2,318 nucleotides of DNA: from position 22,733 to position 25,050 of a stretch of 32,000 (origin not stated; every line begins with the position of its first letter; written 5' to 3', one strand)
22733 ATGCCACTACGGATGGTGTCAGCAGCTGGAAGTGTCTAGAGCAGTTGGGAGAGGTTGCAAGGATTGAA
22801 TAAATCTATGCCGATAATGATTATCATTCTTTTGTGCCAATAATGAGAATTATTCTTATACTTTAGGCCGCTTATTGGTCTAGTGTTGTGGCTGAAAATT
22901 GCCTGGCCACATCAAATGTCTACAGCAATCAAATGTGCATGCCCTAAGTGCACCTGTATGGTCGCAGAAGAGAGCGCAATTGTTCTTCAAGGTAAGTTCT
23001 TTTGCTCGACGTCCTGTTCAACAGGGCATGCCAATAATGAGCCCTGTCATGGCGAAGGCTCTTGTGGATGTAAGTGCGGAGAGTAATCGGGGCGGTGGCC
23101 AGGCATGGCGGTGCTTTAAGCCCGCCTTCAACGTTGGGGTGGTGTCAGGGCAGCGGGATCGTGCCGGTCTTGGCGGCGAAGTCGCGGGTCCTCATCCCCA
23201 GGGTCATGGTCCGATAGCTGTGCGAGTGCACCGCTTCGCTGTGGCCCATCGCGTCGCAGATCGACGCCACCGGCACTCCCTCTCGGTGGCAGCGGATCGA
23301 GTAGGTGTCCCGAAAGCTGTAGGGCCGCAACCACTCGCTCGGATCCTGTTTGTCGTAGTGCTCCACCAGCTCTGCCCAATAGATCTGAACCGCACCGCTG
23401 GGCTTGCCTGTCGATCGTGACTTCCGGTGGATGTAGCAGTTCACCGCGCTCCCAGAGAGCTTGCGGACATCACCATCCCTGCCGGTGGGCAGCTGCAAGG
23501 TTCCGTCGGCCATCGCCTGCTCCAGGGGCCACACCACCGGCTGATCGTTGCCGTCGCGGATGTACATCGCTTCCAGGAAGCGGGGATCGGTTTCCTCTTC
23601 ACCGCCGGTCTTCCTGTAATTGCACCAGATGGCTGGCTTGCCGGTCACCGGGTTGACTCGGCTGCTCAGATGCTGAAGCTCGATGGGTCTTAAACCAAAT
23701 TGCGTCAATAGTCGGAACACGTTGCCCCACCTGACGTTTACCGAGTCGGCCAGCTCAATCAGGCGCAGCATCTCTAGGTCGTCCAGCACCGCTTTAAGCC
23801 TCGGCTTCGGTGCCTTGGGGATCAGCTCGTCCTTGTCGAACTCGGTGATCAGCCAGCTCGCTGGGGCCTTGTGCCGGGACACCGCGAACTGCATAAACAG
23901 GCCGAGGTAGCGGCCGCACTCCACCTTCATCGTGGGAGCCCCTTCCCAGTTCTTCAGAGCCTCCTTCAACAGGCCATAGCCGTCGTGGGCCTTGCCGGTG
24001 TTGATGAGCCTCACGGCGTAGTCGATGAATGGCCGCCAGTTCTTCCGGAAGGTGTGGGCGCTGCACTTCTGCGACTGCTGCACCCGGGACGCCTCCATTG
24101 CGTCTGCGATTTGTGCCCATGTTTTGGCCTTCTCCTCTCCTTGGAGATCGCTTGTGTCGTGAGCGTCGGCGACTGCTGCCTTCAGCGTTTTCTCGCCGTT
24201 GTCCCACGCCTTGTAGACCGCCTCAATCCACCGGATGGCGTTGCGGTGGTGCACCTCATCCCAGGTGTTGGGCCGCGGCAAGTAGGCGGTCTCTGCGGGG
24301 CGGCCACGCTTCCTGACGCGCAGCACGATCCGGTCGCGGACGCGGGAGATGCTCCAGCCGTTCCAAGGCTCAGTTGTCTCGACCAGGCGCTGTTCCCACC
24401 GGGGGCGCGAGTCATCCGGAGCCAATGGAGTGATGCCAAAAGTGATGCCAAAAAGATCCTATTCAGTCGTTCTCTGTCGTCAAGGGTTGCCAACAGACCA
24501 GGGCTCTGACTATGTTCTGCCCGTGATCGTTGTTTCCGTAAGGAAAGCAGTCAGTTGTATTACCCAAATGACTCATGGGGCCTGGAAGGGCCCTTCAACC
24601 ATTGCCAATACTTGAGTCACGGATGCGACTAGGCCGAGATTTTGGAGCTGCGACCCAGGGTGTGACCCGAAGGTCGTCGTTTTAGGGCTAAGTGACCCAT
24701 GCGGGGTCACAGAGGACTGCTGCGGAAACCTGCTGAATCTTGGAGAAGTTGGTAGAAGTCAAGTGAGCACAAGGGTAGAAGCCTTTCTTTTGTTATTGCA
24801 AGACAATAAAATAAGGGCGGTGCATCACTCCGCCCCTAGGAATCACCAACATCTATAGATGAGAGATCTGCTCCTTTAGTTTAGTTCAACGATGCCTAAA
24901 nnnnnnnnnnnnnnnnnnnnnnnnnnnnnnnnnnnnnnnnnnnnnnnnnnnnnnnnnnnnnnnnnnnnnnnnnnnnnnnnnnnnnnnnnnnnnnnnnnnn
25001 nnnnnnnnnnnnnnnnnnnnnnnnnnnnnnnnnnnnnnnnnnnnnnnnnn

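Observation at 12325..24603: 12.3-kb integrase + primase-helicase + Toprim element with nutrient/stress cargo at the tmRNA locus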

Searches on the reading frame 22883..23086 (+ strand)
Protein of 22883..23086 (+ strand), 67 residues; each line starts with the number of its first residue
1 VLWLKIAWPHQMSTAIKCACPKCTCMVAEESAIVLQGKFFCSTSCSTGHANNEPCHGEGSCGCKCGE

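Call 11: search_protein_families(library=pfam, proteins=[window:22883-23086:+], max_evalue=0.01)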
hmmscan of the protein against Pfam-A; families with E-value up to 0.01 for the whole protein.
window:22883-23086:+ (67 aa): 1 family
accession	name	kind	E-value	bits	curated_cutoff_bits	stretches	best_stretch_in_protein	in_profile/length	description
PF02069.22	Metallothio_Pro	-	2.2e-12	47.4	33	1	13-63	2-51/51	Prokaryotic metallothionein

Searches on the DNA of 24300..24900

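Call 98: search_rna_families(source=window, start=24300, end=24900, threshold=evalue, max_evalue=1, show_alignments=1)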
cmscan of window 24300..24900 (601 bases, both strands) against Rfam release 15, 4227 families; matches with E-value up to 1: 1.
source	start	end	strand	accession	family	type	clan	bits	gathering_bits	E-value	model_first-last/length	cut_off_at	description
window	24508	24593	+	RF01851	cyano_tmRNA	Gene;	CL00001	28.2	70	6.1e-06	196-288/288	no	Cyanobacteria transfer-messenger RNA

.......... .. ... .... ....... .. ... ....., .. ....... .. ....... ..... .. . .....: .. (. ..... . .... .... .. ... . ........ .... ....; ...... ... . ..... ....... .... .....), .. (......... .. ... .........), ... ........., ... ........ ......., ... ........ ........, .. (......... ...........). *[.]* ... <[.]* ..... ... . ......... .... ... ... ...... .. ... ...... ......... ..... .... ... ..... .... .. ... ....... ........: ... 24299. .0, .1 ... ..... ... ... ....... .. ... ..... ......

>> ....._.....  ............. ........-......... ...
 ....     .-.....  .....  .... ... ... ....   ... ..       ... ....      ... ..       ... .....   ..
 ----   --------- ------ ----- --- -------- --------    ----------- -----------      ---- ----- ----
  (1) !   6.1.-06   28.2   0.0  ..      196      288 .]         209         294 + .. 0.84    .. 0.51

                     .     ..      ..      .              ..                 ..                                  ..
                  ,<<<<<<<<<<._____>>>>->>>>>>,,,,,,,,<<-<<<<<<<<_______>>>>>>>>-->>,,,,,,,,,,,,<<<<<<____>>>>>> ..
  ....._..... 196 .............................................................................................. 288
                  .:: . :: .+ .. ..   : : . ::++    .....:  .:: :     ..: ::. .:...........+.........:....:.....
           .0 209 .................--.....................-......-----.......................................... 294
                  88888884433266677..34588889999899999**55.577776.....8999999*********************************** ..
